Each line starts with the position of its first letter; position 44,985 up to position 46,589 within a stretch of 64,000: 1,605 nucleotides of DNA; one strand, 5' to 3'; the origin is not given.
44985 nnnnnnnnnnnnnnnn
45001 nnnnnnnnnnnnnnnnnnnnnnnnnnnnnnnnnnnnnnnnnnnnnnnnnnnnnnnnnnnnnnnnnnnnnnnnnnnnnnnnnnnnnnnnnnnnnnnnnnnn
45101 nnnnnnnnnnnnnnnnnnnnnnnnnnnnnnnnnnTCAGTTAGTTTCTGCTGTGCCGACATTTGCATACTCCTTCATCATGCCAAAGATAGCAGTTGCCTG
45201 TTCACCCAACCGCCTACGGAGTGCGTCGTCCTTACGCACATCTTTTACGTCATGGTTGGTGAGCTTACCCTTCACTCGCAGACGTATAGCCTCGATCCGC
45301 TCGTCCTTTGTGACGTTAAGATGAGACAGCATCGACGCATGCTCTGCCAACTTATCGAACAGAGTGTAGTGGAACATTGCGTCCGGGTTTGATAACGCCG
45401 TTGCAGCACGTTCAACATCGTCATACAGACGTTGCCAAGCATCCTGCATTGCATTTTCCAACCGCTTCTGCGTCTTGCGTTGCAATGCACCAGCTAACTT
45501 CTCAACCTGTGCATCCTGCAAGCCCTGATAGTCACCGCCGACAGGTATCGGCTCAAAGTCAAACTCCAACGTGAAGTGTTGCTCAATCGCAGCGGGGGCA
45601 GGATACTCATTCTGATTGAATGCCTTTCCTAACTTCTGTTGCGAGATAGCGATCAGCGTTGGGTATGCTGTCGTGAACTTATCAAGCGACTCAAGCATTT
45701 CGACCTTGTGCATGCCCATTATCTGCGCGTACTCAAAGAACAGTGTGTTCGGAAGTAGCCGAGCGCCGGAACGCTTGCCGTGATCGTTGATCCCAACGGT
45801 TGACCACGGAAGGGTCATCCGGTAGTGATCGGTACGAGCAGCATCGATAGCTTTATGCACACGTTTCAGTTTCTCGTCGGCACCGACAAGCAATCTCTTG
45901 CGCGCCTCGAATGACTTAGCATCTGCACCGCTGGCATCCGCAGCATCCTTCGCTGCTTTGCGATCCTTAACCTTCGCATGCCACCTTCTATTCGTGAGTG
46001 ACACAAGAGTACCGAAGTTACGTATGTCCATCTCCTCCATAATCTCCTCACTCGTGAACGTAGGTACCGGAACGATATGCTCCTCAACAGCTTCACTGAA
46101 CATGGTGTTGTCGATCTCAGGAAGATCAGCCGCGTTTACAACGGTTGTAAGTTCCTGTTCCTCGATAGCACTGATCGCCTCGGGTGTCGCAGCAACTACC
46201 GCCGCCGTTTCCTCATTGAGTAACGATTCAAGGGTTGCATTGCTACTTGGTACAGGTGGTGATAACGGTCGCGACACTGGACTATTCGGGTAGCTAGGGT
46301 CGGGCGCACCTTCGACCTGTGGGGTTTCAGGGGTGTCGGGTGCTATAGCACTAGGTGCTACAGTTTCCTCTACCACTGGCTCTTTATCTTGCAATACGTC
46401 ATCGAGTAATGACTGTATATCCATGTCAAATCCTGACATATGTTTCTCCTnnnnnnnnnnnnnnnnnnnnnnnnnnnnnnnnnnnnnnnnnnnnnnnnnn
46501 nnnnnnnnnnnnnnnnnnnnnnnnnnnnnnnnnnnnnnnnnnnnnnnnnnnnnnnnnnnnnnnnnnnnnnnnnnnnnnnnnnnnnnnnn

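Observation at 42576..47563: MoxR AAA+ ATPase and vWA/metallopeptidase pair embedded with an acidic 434-aa protein, a 265-aa protein and a membrane HExxH protein in the early operon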

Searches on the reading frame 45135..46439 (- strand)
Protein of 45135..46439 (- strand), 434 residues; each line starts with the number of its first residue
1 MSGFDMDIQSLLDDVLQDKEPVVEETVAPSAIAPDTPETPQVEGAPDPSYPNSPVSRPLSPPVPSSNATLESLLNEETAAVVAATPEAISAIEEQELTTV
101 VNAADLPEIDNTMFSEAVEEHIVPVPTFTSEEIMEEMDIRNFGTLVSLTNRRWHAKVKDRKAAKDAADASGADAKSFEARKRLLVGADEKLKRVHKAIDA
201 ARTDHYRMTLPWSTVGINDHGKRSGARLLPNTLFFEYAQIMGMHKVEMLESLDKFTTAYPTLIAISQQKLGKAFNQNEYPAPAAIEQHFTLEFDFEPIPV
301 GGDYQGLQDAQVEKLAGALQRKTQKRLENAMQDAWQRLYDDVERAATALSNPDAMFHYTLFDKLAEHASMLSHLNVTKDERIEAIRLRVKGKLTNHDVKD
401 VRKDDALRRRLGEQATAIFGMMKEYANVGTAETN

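Call 3: search_protein_families(library=pfam, proteins=[window:45135-46439:-], max_evalue=0.01)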
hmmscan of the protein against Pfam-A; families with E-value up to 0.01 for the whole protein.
window:45135-46439:- (434 aa): 0 families

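Call 4: search_protein_families(library=phrogs, proteins=[window:45135-46439:-], max_evalue=0.001)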
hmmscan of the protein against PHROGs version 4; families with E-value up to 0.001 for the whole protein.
window:45135-46439:- (434 aa): 1 family
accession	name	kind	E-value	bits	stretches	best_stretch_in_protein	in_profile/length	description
phrog_15609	-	unknown function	0.00079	19.9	0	121-202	93-167/316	-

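Call 6: search_protein_families(library=ncbifam, proteins=[window:45135-46439:-], max_evalue=0.01)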
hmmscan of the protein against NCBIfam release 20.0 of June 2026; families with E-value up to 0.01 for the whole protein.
window:45135-46439:- (434 aa): 0 families

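Call 7: search_protein_families(library=padloc, proteins=[window:45135-46439:-], max_evalue=0.01)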
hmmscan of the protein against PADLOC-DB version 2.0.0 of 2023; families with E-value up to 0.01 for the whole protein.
window:45135-46439:- (434 aa): 0 families

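Call 17: search_dna_similar(query=window:45135-46439:-, collection=phages, mode=protein, max_rows=30, max_evalue=0.01)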
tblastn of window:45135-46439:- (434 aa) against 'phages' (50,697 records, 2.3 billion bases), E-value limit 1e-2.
No match.

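Call 20: find_related_loci(query=window:45135-46439:-, collection=viral_contigs, flank=8000)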
Query window:45135-46439:- (434 aa) in viral_contigs; peptide patterns used: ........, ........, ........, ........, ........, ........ (x = any residue, [..] = any of these).
27 stretches matched a pattern; 21 encode a relative of the query (tblastn E <= 1e-3); 21 distinct loci.
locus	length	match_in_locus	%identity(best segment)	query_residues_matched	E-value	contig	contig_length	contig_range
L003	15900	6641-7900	67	1-427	2e-170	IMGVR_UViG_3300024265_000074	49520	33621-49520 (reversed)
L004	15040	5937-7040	52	53-424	1e-116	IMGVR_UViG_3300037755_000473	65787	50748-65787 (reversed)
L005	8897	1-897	63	135-433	5e-113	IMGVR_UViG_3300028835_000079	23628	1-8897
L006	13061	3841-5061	51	7-426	7e-113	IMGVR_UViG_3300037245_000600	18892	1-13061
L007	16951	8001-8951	57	111-427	5e-111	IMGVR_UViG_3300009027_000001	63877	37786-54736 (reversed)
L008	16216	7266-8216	57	111-427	5e-111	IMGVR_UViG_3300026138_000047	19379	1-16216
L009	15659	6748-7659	53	123-426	1e-106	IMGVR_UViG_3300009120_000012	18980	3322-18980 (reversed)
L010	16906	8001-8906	52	125-426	7e-105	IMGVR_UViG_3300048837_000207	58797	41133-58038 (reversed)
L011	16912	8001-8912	51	123-426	3e-101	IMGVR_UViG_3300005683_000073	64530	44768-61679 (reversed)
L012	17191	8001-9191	43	1-429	3e-100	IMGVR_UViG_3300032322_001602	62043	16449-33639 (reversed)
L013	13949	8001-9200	44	7-422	8e-97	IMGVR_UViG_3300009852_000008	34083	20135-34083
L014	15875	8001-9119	40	7-428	9e-97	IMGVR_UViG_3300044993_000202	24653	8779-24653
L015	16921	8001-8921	52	124-430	8e-96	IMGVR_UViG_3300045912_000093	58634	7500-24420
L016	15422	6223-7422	44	7-422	1e-95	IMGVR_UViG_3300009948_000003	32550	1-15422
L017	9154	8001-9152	52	1-343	2e-95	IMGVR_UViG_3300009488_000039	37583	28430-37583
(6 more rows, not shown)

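Call 29: find_homologous_proteins(query=window:45135-46439:-, max_evalue=0.001)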
Query window:45135-46439:- (434 aa): 186 proteins with E <= 0.001 among 8000 candidates; the best 120 are listed.
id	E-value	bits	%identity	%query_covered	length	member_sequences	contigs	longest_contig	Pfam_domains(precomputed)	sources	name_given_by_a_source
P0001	8.1e-284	959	100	100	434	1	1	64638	-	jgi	-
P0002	3.1e-226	769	83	100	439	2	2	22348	-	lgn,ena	-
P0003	7.4e-221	751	81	100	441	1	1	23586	-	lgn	-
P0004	3.4e-220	749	80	100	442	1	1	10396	-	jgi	jgi:hypothetical protein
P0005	8.2e-217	738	81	98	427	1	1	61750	-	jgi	-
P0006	1.1e-205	702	78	98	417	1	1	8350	-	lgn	-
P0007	3.4e-203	693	76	100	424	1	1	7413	-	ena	-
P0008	4.0e-201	686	75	100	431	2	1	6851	-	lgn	-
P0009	4.2e-200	683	73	100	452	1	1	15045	-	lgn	-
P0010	2.3e-197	674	73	100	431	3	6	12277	-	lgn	-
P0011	9.9e-197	672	72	100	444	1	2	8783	-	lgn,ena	-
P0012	1.2e-196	672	74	100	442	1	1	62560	-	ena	-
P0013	3.7e-179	614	69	99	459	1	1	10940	-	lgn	-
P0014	1.7e-176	605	67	98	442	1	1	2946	-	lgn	-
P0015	1.0e-174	600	68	98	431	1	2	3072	-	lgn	-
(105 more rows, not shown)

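Call 39: search_protein_families(library=pfam, proteins=[window:45135-46439:-], max_evalue=10)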
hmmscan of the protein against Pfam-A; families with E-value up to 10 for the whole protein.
window:45135-46439:- (434 aa): 1 family
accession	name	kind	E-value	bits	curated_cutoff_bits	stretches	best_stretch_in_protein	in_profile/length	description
PF20671.3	COG3_C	-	0.16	11.7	26.8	1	316-369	204-246/303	Conserved oligomeric Golgi complex subunit 3, C-terminal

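Call 41: predict_structure(alignment_id=A1)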
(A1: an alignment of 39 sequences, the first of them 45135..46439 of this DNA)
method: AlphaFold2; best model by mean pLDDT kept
length: 434 residues; sequences in the alignment: 39
mean_pLDDT: 72.8   pTM: 0.60
mean pLDDT of the five models: 72.8, 70.2, 68.7, 68.6, 66.0
residues with pLDDT >= 90: 114; 70-90: 163; 50-70: 63; < 50: 94
segments of 3 or more residues with pLDDT < 50: 1-4, 19-104
pLDDT, mean of each block of 10 residues (from residue 1): 59 68 43 41 36 38 36 43 43 42 55 63 73 73 86 73 71 68 77 93 89 57 73 91 96 93 83 81 88 86 72 75 76 88 94 89 91 81 92 93 93 96 82 49
secondary structure, 60 per line:
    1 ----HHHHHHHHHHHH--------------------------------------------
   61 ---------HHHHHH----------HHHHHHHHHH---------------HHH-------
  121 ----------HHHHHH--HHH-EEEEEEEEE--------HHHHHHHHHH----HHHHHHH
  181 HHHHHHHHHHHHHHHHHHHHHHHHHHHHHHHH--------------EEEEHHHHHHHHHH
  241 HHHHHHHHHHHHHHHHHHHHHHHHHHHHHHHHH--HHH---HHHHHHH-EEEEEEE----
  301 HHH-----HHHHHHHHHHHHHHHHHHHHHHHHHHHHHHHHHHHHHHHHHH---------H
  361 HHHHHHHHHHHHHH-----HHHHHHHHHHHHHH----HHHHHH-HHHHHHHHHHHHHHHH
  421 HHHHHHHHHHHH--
elements in order: H5-16 H70-75 H86-95 H131-136 E143-151 H160-169 H174-212 E227-230 H231-273 H282-288 E290-296 H309-350 H360-374 H380-393 H398-403 H405-432

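Call 44: search_protein_representatives(alignment_id=A1)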
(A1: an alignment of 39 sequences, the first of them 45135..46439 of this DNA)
Query: 39 sequences, 431 profile positions. Proteins with E-value up to 0.001 (for the whole library): 6566; up to 1e-10: 4341; up to 1e-30: 1370. The best 150 are listed.
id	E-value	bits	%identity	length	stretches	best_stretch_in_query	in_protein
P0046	7.2e-189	644.8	-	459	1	1-430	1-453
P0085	1.6e-185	633.8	-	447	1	1-430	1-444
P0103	7.5e-179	611.8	-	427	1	1-430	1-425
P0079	1.8e-164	564.4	-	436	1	3-430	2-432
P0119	2.4e-155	534.3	-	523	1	115-426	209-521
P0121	1.5e-153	528.4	-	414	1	40-429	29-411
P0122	6.4e-147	506.6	-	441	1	1-428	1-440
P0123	5.3e-144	496.9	-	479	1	6-426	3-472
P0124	1.6e-137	475.6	-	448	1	6-428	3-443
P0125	2.3e-135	468.5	-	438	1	1-425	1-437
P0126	1.9e-133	462.1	-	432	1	1-429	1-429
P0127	4.2e-130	451.1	-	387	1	104-429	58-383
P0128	8.8e-130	450.1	-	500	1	1-429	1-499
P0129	5.8e-125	434.2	-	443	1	7-425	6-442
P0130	2.4e-121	422.3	-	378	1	123-428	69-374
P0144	1.8e-78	281.0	-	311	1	140-425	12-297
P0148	6.9e-67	242.8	-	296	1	140-426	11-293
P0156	1.5e-58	215.4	-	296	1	145-430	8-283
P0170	3.3e-53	197.8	-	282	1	145-427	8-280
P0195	5.9e-50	187.1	-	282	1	145-427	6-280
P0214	1.7e-48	182.3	-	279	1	142-428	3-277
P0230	1.4e-47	179.3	-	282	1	145-427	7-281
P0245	7.7e-47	176.8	-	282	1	145-428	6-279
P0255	1.7e-46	175.7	-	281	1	145-428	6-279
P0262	3.1e-46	174.8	-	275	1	147-426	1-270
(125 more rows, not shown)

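Call 45: search_protein_families(library=pfam, proteins=[P0148, P0156, P0170, P0195, P0214, P0230, P0245, P0255, P0262, P0144], max_evalue=0.01)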
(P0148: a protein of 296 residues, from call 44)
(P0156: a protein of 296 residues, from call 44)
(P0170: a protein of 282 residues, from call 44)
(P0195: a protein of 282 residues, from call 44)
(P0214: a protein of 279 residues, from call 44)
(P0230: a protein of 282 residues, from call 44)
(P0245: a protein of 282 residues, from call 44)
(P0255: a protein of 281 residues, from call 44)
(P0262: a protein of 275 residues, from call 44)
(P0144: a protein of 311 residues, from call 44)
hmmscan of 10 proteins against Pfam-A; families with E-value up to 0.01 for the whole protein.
P0148 (296 aa): 0 families

P0156 (296 aa): 0 families

P0170 (282 aa): 1 family
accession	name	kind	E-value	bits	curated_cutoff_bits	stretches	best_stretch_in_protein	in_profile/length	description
PF10165.14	Ric8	-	0.0016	18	25.7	1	169-267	135-238/447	Guanine nucleotide exchange factor synembryn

P0195 (282 aa): 2 families
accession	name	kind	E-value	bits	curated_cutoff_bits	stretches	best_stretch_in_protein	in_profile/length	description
PF07464.16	ApoLp-III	-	0.00025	21.7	36.3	1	166-275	13-119/146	Apolipophorin-III precursor (apoLp-III)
PF08393.18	DHC_N2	-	0.0038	16.6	31.9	1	169-278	30-133/403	Dynein heavy chain, N-terminal region 2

P0214 (279 aa): 0 families

P0230 (282 aa): 1 family
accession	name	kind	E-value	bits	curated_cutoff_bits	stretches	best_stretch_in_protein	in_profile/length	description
PF11348.13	DUF3150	-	0.0054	16.5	24.9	1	49-193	47-192/257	Protein of unknown function (DUF3150)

P0245 (282 aa): 0 families

P0255 (281 aa): 2 families
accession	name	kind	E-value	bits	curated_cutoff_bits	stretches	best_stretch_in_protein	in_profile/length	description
PF11348.13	DUF3150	-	5.1e-09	36.3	24.9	1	5-192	3-189/257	Protein of unknown function (DUF3150)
PF17920.6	TetR_C_16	-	0.0029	18.3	26.2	0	223-272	25-73/107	Tetracyclin repressor-like, C-terminal domain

P0262 (275 aa): 0 families

P0144 (311 aa): 0 families

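Call 47: search_dna_similar(query=P0255, collection=phages, mode=protein, max_rows=30, max_evalue=0.001, rows=spread)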
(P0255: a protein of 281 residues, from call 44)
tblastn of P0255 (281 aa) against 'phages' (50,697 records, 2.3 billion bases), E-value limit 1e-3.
Records with a match: 4; places in all: 4; records where one place covers at least 80% of the query: 3.
Best place of each record, by identity: <60% 4.
By first word of the organism name: Planktothrix 2; Synechococcus 1; Tunturiibacter 1.
By host as written in the record: Synechococcus sp. 1; - 1; Planktothricoides raciborskii 1; Tunturiibacter psychrotolerans X5P2 1.
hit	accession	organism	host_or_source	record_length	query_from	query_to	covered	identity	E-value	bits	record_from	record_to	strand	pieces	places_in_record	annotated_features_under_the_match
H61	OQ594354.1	Synechococcus phage MinM2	Synechococcus sp.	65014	2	272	96%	30.5%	2e-24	108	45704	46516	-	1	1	DUF3150 domain-containing protein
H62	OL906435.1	Planktothrix phage Pag-Yong1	Planktothrix agardhii FACHB-1261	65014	2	272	96%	30.5%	2e-24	108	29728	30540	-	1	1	hypothetical protein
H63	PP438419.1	Planktothrix phage Pra-JY27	Planktothricoides raciborskii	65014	2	272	96%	30.5%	2e-24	108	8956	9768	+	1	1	hypothetical protein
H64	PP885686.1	Tunturiibacter phage Tunturi_3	Tunturiibacter psychrotolerans X5P2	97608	35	143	39%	30.0%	4e-4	48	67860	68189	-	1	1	HNH endonuclease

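Call 49: get_annotated_region(hit=H61, flank=6000)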
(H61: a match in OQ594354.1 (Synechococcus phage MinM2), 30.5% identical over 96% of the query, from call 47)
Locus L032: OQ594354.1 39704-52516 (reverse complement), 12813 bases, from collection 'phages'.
description: Synechococcus phage MinM2, complete genome.
organism: Synechococcus phage MinM2 (NCBI taxid 3035943)
taxonomy: Viruses; Duplodnaviria; Heunggongvirae; Uroviricota; Caudoviricetes
host: Synechococcus sp.; source: fresh water; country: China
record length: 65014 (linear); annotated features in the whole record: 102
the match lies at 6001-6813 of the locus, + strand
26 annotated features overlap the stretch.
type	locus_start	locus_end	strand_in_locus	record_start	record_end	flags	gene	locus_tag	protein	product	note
CDS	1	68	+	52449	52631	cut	-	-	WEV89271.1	hypothetical protein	MM2_84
CDS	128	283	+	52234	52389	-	-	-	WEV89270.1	hypothetical protein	MM2_83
CDS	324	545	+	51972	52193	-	-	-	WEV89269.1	hypothetical protein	MM2_82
CDS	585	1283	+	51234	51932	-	-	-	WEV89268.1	DUF6011 domain-containing protein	DUF6011 domain-containing protein #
CDS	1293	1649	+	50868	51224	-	-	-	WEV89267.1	hypothetical protein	MM2_80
CDS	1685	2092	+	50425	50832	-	-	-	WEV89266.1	hypothetical protein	MM2_79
CDS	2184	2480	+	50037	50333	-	-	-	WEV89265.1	hypothetical protein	MM2_78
CDS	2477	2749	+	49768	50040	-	-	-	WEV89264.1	hypothetical protein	MM2_77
CDS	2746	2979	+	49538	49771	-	-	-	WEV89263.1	hypothetical protein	MM2_76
CDS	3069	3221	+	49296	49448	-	-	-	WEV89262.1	hypothetical protein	MM2_75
CDS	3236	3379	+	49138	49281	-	-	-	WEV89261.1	hypothetical protein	MM2_74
CDS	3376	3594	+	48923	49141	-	-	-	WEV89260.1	hypothetical protein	MM2_73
CDS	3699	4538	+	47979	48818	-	-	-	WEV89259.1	hypothetical protein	MM2_72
CDS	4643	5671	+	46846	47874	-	-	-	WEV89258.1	MoxR family ATPase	-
CDS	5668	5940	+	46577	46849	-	-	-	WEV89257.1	hypothetical protein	MM2_70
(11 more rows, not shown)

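Call 50: search_dna_similar(query=P0255, collection=plasmids, mode=protein, max_rows=15, max_evalue=0.001)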
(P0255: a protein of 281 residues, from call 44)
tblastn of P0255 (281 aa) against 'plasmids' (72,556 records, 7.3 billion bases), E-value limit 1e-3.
Records with a match: 62; places in all: 64; records where one place covers at least 80% of the query: 58.
Best place of each record, by identity: <60% 62.
By first word of the organism name: Burkholderia 27; Paraburkholderia 9; Cupriavidus 8; Variovorax 4; Caballeronia 4; Ralstonia 3; Candidatus 3; Rhodovastum 2; Simplicispira 1; Robbsia 1.
By predicted mobility (MOB-suite, as given by PLSDB): conjugative 29; non-mobilizable 22; mobilizable 11.
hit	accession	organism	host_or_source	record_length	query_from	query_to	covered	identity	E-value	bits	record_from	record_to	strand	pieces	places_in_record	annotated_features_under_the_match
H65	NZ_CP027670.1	Simplicispira suum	cell culture,Dust collector of pigpen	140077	2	279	99%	37.0%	9e-49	180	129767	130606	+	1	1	hypothetical protein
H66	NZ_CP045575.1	Burkholderia gladioli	Oryza sativa,Cell culture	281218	2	280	99%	33.3%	8e-40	154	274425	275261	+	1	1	hypothetical protein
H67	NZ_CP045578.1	Burkholderia gladioli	Oryza sativa,Cell culture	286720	2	280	99%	33.3%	8e-40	154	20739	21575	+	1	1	hypothetical protein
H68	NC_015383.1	Burkholderia gladioli BSR3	-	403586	2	280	99%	33.3%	1e-39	153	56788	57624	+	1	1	hypothetical protein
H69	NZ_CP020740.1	Burkholderia ubonensis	soil,soil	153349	2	280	99%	33.3%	2e-39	152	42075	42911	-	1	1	hypothetical protein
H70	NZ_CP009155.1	Burkholderia pseudomallei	environmental sample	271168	2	280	99%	33.3%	5e-39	152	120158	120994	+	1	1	hypothetical protein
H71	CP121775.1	Burkholderia gladioli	-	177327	2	280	99%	33.6%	7e-31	159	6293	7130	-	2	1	record has no annotation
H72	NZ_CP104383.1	Ralstonia pickettii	cell culture,aquaculture water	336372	2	279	99%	33.2%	3e-37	146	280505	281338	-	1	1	hypothetical protein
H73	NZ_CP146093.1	Ralstonia sp. RRA.1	pure culture,Cupriavidus necator ...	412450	2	279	99%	33.2%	3e-37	146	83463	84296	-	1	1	hypothetical protein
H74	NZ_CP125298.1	Paraburkholderia sabiae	Mimosa caesalpiniifolia,cell ...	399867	2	280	99%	33.0%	8e-40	154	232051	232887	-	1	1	hypothetical protein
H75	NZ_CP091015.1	Burkholderia cenocepacia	-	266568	2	280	99%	33.0%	2e-39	153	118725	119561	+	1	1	hypothetical protein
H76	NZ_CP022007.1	Burkholderia gladioli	cell culture,gladiolus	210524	2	280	99%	33.0%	5e-39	152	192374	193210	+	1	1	hypothetical protein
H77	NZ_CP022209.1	Burkholderia gladioli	Environment,environmental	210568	2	280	99%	33.0%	5e-39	152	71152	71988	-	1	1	hypothetical protein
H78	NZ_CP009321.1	Burkholderia gladioli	Plant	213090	2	280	99%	33.0%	5e-39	152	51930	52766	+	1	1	hypothetical protein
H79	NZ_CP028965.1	Burkholderia sp. IDO3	pure strain,reactor sludge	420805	2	280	99%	33.0%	1e-38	151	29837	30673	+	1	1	hypothetical protein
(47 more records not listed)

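Call 51: get_annotated_region(hit=H65, flank=7000)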
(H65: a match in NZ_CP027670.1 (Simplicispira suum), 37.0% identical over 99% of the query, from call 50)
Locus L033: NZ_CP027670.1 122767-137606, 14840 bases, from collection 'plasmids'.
description: Simplicispira suum strain SC1-8 plasmid unnamed1, complete sequence
organism: Simplicispira suum (NCBI taxid 2109915)
taxonomy: Bacteria; Pseudomonadota; Betaproteobacteria; Burkholderiales; Comamonadaceae; Simplicispira; Simplicispira suum
host: -; source: cell culture,Dust collector of pigpen; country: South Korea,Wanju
typing (MOB-suite, as given by PLSDB): conjugative; replicon rep_cluster_652; relaxase MOBH,MOBP; mating-pair formation MPF_F
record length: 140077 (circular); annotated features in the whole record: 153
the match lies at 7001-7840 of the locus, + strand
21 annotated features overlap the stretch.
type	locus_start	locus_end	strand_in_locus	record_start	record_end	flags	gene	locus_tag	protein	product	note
CDS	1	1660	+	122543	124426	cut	-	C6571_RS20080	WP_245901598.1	DUF4942 domain-containing protein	-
CDS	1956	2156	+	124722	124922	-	-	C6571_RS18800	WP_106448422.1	hypothetical protein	-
CDS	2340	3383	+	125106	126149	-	-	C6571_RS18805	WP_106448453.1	ATP-binding protein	-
CDS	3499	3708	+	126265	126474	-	-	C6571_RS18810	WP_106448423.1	hypothetical protein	-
CDS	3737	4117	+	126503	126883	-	-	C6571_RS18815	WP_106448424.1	toxin of addiction system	-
CDS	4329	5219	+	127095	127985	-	-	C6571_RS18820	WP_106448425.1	hypothetical protein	-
CDS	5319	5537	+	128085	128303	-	-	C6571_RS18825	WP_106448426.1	hypothetical protein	-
CDS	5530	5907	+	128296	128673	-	-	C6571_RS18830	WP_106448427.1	hypothetical protein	-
CDS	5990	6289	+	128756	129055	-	-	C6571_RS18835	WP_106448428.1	hypothetical protein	-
CDS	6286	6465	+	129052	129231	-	-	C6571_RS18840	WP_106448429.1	hypothetical protein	-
CDS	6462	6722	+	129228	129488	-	-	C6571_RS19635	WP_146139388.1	hypothetical protein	-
CDS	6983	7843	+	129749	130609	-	-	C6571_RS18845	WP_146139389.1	hypothetical protein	-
CDS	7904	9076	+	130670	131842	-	-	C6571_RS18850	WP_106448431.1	VWA-like domain-containing protein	-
CDS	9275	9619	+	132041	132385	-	-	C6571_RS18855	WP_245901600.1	hypothetical protein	-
CDS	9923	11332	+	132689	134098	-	-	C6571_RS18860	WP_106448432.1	DNA cytosine methyltransferase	-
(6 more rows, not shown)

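Call 52: get_annotated_region(hit=H70, flank=7000)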
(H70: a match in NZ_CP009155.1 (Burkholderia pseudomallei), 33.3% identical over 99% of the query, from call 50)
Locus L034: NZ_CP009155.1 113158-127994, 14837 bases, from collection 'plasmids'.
description: Burkholderia pseudomallei strain TSV202 plasmid 1, complete sequence
organism: Burkholderia pseudomallei (NCBI taxid 28450)
taxonomy: Bacteria; Pseudomonadota; Betaproteobacteria; Burkholderiales; Burkholderiaceae; Burkholderia; Burkholderia pseudomallei
host: -; source: environmental sample; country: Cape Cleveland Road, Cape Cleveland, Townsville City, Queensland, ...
typing (MOB-suite, as given by PLSDB): conjugative; replicon rep_cluster_1398; relaxase MOBH; mating-pair formation MPF_T
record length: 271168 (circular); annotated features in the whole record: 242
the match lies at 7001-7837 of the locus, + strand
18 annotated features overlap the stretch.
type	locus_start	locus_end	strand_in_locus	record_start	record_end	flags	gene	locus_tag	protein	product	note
CDS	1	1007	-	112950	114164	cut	-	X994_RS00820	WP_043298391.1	integrase arm-type DNA-binding domain-containing protein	-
CDS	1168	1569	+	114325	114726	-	-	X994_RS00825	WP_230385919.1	hypothetical protein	-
CDS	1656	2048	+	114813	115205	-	-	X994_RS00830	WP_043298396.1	hypothetical protein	-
CDS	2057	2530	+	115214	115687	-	-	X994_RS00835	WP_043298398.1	hypothetical protein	-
CDS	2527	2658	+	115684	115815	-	-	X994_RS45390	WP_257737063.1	hypothetical protein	-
CDS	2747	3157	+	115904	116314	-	-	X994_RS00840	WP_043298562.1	hypothetical protein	-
CDS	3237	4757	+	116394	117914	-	-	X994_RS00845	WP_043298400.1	hypothetical protein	-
CDS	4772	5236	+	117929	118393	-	-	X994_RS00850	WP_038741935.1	hypothetical protein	-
CDS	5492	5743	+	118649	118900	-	-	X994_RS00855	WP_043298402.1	DUF3717 domain-containing protein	-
CDS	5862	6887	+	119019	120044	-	-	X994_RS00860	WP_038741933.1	ATP-binding protein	-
CDS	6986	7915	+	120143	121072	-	-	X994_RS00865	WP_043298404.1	hypothetical protein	-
CDS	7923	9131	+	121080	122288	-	-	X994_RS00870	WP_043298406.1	VWA-like domain-containing protein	-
CDS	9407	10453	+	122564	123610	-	-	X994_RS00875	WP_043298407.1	ATPase, T2SS/T4P/T4SS family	-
CDS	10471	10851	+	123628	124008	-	-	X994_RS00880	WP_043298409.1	TrbC/VirB2 family protein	-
CDS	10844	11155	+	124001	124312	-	-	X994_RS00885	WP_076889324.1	VirB3 family type IV secretion system protein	-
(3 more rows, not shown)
